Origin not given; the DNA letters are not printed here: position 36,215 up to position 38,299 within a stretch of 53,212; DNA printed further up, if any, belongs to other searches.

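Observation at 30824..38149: Four tandem, signal-peptide-less DUF4838-type paralogs in a single operon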

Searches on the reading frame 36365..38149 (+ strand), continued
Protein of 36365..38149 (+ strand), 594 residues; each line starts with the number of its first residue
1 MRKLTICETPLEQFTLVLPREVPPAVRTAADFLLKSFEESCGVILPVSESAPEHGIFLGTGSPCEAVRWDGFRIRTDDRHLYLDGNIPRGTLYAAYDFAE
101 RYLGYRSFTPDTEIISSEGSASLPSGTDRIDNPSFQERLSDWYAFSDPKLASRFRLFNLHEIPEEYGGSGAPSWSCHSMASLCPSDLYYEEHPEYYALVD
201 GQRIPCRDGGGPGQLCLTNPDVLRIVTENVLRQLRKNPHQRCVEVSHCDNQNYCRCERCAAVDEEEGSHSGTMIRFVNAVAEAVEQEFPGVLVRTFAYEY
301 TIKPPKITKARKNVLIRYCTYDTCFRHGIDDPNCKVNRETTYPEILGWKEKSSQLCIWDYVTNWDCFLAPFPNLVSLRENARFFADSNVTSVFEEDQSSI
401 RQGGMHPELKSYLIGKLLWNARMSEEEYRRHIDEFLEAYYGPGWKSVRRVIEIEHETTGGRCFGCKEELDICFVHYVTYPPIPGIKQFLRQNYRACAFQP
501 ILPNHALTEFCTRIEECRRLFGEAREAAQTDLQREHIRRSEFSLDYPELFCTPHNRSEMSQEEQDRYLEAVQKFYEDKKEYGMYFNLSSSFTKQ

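Call 36: search_solved_structures(query=A2, max_evalue=10, show_alignments=3)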
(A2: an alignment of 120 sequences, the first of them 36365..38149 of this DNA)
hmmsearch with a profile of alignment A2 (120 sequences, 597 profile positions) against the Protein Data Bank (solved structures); distinct sequences matched with E-value up to 10: 15.
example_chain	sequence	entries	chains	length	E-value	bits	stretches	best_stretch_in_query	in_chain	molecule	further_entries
1k9d_A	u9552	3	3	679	0.076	14.6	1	16-99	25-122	alpha-D-glucuronidase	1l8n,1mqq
2j4g_A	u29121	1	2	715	0.32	12.5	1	69-100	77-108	HYALURONOGLUCOSAMINIDASE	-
2chn_A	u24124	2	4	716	0.32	12.5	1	69-100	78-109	GLUCOSAMINIDASE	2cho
2jiw_A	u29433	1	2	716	0.33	12.5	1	69-100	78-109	O-GLCNACASE BT_4395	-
2j47_A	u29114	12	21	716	0.33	12.5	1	69-100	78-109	GLUCOSAMINIDASE | O-GLCNACASE BT_4395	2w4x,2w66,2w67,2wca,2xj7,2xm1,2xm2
9lr5_A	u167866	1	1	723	0.33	12.5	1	69-100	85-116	O-GlcNAcase BT_4395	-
7k41_A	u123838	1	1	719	0.33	12.5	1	69-100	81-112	O-GlcNAcase BT_4395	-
5abf_B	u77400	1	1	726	0.33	12.5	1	69-100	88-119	O-GLCNACASE BT_4395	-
5abe_A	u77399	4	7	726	0.33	12.5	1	69-100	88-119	O-GLCNACASE BT_4395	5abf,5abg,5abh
2wzi_A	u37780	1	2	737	0.34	12.5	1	69-100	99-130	O-GLCNACASE BT_4395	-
2wzh_A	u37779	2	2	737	0.34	12.5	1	69-100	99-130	O-GLCNACASE BT_4395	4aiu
2vvn_A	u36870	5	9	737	0.34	12.5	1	69-100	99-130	O-GLCNACASE BT_4395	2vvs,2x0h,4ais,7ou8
5mi4_A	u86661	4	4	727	0.34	12.4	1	69-100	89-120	O-GlcNAcase BT_4395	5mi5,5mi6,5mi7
8xyv_A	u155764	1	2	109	1.5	10.3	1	507-551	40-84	De novo designed protein 0705-5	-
7ctf_A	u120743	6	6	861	1.6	10.2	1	302-331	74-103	Origin recognition complex subunit 1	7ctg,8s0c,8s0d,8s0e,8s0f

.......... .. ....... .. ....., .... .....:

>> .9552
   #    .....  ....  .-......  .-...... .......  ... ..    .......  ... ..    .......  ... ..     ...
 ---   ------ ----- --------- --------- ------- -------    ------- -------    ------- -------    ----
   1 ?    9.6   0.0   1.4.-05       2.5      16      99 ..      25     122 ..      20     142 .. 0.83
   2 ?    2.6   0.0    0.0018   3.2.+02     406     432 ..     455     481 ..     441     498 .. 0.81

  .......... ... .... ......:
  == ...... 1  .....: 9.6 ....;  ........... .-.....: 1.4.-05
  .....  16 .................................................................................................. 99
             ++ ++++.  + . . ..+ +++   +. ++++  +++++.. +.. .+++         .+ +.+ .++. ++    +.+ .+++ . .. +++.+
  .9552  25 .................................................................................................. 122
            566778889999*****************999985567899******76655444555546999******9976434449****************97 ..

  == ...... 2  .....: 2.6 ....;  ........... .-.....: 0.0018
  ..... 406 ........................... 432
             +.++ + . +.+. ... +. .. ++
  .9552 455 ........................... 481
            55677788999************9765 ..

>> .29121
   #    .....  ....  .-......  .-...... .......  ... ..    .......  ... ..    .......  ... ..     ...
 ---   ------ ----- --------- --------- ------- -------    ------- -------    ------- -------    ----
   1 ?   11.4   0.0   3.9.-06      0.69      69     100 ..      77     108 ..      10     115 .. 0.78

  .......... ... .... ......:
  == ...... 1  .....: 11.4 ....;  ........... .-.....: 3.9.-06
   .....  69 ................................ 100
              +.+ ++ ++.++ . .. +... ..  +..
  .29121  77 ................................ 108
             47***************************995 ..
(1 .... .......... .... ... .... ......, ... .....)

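Call 40: find_encoding_contigs(protein=P0029, flank=10000, max_places=2)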
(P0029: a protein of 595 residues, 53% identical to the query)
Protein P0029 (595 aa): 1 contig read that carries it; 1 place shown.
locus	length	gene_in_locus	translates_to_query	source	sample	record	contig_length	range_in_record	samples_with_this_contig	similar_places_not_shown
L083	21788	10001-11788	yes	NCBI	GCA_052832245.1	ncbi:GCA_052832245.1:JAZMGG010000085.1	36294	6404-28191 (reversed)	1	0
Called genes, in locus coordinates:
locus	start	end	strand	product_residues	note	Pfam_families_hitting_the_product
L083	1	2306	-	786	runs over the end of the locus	PF00754:F5_F8_type_C (faint), PF22633:F5_F8_type_C_2 (faint)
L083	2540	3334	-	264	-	PF00106:adh_short, PF01370:Epimerase, PF08659:KR, PF13460:NAD_binding_10 (weak), PF13561:adh_short_C2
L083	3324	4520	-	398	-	PF00155:Aminotran_1_2, PF01212:Beta_elim_lyase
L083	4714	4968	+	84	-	-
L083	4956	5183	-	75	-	-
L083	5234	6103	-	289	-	PF20434:BD-FAE, PF07859:Abhydrolase_3, PF00326:Peptidase_S9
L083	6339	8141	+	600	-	PF16126:DUF4838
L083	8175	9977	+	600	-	PF16126:DUF4838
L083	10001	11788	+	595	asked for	PF16126:DUF4838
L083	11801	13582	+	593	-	PF16126:DUF4838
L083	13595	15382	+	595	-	PF16126:DUF4838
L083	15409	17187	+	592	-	PF16126:DUF4838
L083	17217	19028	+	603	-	PF16126:DUF4838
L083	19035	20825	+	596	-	PF16126:DUF4838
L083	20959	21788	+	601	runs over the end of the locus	PF16126:DUF4838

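Call 41: find_encoding_contigs(protein=P0001, flank=10000, max_places=3)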
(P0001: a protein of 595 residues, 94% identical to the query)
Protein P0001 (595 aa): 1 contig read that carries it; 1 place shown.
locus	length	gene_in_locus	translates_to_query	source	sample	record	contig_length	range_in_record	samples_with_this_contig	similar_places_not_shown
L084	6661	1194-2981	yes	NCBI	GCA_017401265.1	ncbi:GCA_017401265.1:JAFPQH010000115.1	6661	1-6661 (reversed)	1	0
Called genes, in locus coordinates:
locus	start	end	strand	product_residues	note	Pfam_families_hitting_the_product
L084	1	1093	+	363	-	PF16126:DUF4838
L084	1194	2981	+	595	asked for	PF16126:DUF4838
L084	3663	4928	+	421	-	PF01408:GFO_IDH_MocA, PF02629:CoA_binding (weak), PF22725:GFO_IDH_MocA_C3, PF02894:GFO_IDH_MocA_C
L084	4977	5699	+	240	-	PF01643:Acyl-ACP_TE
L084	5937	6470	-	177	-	-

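Call 45: predict_structure(alignment_id=A2)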
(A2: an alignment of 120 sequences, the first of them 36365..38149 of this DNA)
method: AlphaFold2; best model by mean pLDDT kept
length: 594 residues; sequences in the alignment: 120
mean_pLDDT: 95.4   pTM: 0.93
mean pLDDT of the five models: 95.4, 95.3, 95.2, 94.5, 94.0
residues with pLDDT >= 90: 556; 70-90: 36; 50-70: 2; < 50: 0
segments of 3 or more residues with pLDDT < 50: none
pLDDT, mean of each block of 10 residues (from residue 1): 97 97 98 98 97 95 95 98 97 98 96 95 97 96 94 89 86 84 98 98 96 97 99 95 95 98 97 98 98 95 97 97 95 96 97 96 94 96 96 92 94 98 98 98 98 96 92 89 91 94 92 97 98 97 96 95 98 96 92 74
secondary structure, 60 per line:
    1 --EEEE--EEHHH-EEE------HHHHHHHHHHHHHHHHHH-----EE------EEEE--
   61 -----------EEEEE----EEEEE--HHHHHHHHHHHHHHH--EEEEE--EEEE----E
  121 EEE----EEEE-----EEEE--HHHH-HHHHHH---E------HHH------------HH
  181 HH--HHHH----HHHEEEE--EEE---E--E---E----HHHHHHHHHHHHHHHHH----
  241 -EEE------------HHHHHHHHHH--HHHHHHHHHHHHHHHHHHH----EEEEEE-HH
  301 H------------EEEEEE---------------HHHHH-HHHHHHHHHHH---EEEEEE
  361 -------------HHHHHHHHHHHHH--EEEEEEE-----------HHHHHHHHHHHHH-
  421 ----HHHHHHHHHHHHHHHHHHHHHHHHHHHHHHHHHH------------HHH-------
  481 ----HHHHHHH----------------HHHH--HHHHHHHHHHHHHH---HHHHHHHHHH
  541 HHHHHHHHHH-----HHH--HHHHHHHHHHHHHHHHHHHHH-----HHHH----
elements in order: E3-6 E15-17 H24-41 E55-58 E72-76 E81-85 H88-102 E105-109 E112-115 E120-123 E128-131 E137-140 H143-146 H148-153 H179-182 H185-188 E196-199 E202-204 H220-236 E242-244 H257-266 H269-287 E292-297 E314-319 H335-339 H341-351 E355-360 H374-386 E389-395 H407-419 H425-458 H485-491 H508-511 H514-527 H531-550 H561-581 H587-590

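Call 47: search_protein_representatives(alignment_id=A2)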
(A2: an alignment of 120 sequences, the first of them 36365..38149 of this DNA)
Query: 120 sequences, 597 profile positions. Proteins with E-value up to 0.001 (for the whole library): 16842; up to 1e-10: 12606; up to 1e-30: 5886. The best 150 are listed.
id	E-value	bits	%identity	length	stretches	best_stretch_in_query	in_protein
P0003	8.8e-269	909.4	-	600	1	1-594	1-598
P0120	1.7e-203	693.8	-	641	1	1-594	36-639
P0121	1.4e-166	571.9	-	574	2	2-469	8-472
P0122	4.9e-163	560.2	-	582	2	2-468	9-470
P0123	1.4e-161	555.4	-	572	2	3-472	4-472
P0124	2.4e-161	554.6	-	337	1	1-335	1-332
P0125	1.3e-153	529.1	-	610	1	3-509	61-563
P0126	2.0e-153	528.4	-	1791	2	20-497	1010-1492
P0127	2.8e-149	514.8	-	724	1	7-554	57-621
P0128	5.9e-149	513.7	-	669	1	4-550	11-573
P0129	7.7e-146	503.4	-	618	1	2-478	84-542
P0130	1.1e-144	499.6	-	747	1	12-562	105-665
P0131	1.2e-143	496.1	-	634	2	3-466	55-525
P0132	3.1e-140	484.9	-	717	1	10-557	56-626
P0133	3.2e-138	478.2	-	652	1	10-560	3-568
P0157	5.8e-131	454.3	-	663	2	4-463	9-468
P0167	2.5e-129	448.9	-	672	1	10-553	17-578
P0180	5.3e-128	444.5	-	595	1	1-486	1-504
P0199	6.8e-126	437.5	-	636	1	11-574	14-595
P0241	3.2e-122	425.4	-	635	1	11-554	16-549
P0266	4.0e-121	421.8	-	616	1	2-576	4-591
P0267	4.0e-121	421.8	-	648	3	212-486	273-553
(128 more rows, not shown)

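Call 49: fold_search(model_id=the predicted structure, library=pdb)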
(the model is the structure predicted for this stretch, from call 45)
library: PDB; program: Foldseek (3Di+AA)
matches with E <= 10: 1180; with E <= 0.001: 152
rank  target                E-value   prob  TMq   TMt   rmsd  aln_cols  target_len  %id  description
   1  1k9e                  2.0e-13  1.00  0.51  0.46  11.4       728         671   12  Crystal structure of a mutated family-67 alpha-D-glucuronidase (E285N) from Bacillus stearothermophilus T-6, complexed w (released 2002-10-29)
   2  1k9d                  2.2e-13  1.00  0.50  0.45  13.2       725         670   12  The 1.7 A crystal structure of alpha-D-glucuronidase, a family-67 glycoside hydrolase from Bacillus stearothermophilus T (released 2002-10-29)
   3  4zmh_B                4.1e-13  1.00  0.52  0.36   9.6       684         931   12  Crystal structure of a five-domain GH115 alpha-Glucuronidase from the Marine Bacterium Saccharophagus degradans 2-40T (released 2016-05-04)
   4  4zmh_A                5.1e-13  1.00  0.52  0.36   9.3       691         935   13  Crystal structure of a five-domain GH115 alpha-Glucuronidase from the Marine Bacterium Saccharophagus degradans 2-40T (released 2016-05-04)
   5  1l8n_A                6.0e-13  1.00  0.50  0.45  12.6       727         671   11  The 1.5A crystal structure of alpha-D-glucuronidase from Bacillus stearothermophilus T-1, complexed with 4-O-methyl-gl (released 2003-03-21)
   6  4c90_B                6.6e-13  1.00  0.49  0.38  11.1       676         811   11  Evidence that GH115 alpha-glucuronidase activity is dependent on conformational flexibility (released 2013-11-13)
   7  7pxq                  7.8e-13  1.00  0.55  0.42   8.6       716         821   10  GH115 alpha-1,2-glucuronidase D303A (released 2022-01-19)
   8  4c91_A                7.8e-13  1.00  0.53  0.41   9.0       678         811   11  Evidence that GH115 alpha-glucuronidase activity is dependent on conformational flexibility (released 2013-11-13)
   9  7pug_A                1.1e-12  1.00  0.55  0.42   8.8       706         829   11  GH115 alpha-1,2-glucuronidase in complex with xylopentaose (released 2022-01-19)
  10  1mqp                  1.1e-12  1.00  0.51  0.46  10.1       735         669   11  THE CRYSTAL STRUCTURE OF ALPHA-D-GLUCURONIDASE FROM BACILLUS STEAROTHERMOPHILUS T-6 (released 2003-09-23)
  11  4c91_B                4.5e-12  1.00  0.54  0.42   8.4       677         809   10  Evidence that GH115 alpha-glucuronidase activity is dependent on conformational flexibility (released 2013-11-13)
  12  5by3                  4.7e-12  1.00  0.55  0.44   7.8       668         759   11  A novel family GH115 4-O-Methyl-alpha-glucuronidase, BtGH115A, with specificity for decorated arabinogalactans (released 2015-07-22)
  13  4c90_A                4.7e-12  1.00  0.51  0.39  10.1       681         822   11  Evidence that GH115 alpha-glucuronidase activity is dependent on conformational flexibility (released 2013-11-13)
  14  1mqr                  5.9e-12  1.00  0.50  0.45  12.6       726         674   12  THE CRYSTAL STRUCTURE OF ALPHA-D-GLUCURONIDASE (E386Q) FROM BACILLUS STEAROTHERMOPHILUS T-6 (released 2003-09-17)
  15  6hze_A                8.2e-12  1.00  0.41  0.30  14.3       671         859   10  BP0997, GH138 enzyme targeting pectin rhamnogalacturonan II (released 2019-03-20)
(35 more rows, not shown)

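Call 56: find_encoding_contigs(protein=P0013, flank=10000, max_places=2)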
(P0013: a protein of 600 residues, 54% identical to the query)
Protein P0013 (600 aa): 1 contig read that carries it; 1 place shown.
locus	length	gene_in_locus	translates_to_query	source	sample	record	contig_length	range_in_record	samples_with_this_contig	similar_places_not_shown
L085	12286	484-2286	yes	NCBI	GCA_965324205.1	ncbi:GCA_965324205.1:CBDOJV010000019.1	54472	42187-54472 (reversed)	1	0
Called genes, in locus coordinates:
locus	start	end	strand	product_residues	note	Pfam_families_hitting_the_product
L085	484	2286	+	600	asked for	PF16126:DUF4838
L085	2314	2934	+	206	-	PF13472:Lipase_GDSL_2 (weak)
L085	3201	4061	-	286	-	-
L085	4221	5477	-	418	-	PF01381:HTH_3, PF12844:HTH_19, PF13560:HTH_31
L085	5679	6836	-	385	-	-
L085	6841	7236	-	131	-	PF03965:Penicillinase_R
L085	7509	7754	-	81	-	-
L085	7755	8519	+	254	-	PF00165:HTH_AraC (weak), PF12833:HTH_18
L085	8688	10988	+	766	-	PF02837:Glyco_hydro_2_N, PF22666:Glyco_hydro_2_N2, PF00703:Glyco_hydro_2, PF02836:Glyco_hydro_2_C (weak)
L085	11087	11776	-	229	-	PF00596:Aldolase_II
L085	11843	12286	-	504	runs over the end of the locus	PF00370:FGGY_N, PF02782:FGGY_C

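Call 57: find_encoding_contigs(protein=P0007, flank=10000, max_places=2)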
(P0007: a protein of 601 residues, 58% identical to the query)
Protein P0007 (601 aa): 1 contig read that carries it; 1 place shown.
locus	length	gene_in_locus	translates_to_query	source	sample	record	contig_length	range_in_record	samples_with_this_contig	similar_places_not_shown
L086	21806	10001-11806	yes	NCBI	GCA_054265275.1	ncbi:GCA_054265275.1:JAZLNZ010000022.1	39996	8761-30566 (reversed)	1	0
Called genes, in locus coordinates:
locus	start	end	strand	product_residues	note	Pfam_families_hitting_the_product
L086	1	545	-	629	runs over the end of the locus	PF00754:F5_F8_type_C (weak), PF22633:F5_F8_type_C_2 (faint)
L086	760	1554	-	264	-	PF00106:adh_short, PF01370:Epimerase, PF08659:KR, PF13460:NAD_binding_10 (weak), PF13561:adh_short_C2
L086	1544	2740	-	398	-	PF00155:Aminotran_1_2, PF01212:Beta_elim_lyase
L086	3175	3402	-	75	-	-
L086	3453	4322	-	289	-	PF20434:BD-FAE, PF07859:Abhydrolase_3, PF00326:Peptidase_S9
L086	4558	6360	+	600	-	PF16126:DUF4838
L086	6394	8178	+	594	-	PF16126:DUF4838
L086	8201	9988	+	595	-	PF02838:Glyco_hydro_20b (faint), PF16126:DUF4838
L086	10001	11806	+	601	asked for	PF16126:DUF4838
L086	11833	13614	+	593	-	PF02838:Glyco_hydro_20b (faint), PF16126:DUF4838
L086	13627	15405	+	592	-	PF16126:DUF4838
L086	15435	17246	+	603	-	PF16126:DUF4838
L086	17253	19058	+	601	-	PF16126:DUF4838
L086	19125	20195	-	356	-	PF12844:HTH_19 (weak), PF13560:HTH_31, PF01381:HTH_3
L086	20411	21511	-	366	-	PF08240:ADH_N, PF16912:Glu_dehyd_C, PF00107:ADH_zinc_N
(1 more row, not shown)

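Call 58: list_cluster_members(proteins=[P0128, P0133, P0157, P0167, P0199, P0241, P0267, P0266, P0121, P0180])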
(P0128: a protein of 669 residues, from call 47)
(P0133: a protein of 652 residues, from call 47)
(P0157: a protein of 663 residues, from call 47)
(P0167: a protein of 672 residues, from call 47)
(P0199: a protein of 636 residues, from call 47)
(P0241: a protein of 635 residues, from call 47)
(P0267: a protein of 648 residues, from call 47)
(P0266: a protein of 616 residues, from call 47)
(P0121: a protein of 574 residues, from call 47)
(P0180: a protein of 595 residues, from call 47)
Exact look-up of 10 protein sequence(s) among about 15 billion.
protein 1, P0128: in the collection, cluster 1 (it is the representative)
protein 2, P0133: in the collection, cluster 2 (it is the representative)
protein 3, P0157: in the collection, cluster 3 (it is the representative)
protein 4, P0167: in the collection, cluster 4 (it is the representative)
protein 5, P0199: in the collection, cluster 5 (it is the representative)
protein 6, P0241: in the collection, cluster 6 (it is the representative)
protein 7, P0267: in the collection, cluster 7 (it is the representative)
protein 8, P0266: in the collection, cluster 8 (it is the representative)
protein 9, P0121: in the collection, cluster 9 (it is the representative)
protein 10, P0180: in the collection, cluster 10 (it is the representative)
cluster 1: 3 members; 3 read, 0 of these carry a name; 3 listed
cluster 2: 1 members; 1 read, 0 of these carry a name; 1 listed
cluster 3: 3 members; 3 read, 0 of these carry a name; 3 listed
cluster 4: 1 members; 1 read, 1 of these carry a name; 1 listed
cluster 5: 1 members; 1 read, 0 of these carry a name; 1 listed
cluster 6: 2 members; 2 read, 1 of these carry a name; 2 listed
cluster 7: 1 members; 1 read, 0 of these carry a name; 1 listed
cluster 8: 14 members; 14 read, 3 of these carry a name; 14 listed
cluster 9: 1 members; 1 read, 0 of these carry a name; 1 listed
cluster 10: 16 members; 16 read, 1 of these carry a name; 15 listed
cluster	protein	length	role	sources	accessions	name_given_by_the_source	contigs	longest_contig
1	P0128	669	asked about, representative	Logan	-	-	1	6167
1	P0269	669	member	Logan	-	-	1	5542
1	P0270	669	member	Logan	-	-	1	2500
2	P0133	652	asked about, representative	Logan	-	-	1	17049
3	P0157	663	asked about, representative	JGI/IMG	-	-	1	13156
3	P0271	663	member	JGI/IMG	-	-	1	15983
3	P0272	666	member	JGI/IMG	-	-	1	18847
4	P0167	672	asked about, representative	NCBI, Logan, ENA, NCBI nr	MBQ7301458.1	MAG: DUF4838 domain-containing protein [Clostridia bacterium] | DUF4838 domain-containing protein [Clostridia bacterium]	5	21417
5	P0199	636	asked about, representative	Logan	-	-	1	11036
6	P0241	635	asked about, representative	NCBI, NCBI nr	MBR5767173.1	MAG: DUF4838 domain-containing protein [Clostridia bacterium] | DUF4838 domain-containing protein [Clostridia bacterium]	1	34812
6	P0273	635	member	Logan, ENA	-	-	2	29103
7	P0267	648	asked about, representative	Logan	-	-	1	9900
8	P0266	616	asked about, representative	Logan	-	-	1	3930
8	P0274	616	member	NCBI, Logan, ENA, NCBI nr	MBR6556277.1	MAG: DUF4838 domain-containing protein [Clostridia bacterium] | DUF4838 domain-containing protein [Clostridia bacterium]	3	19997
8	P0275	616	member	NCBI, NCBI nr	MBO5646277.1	MAG: DUF4838 domain-containing protein [Clostridia bacterium] | DUF4838 domain-containing protein [Clostridia bacterium]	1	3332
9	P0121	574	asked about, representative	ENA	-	-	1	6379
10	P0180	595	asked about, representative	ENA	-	-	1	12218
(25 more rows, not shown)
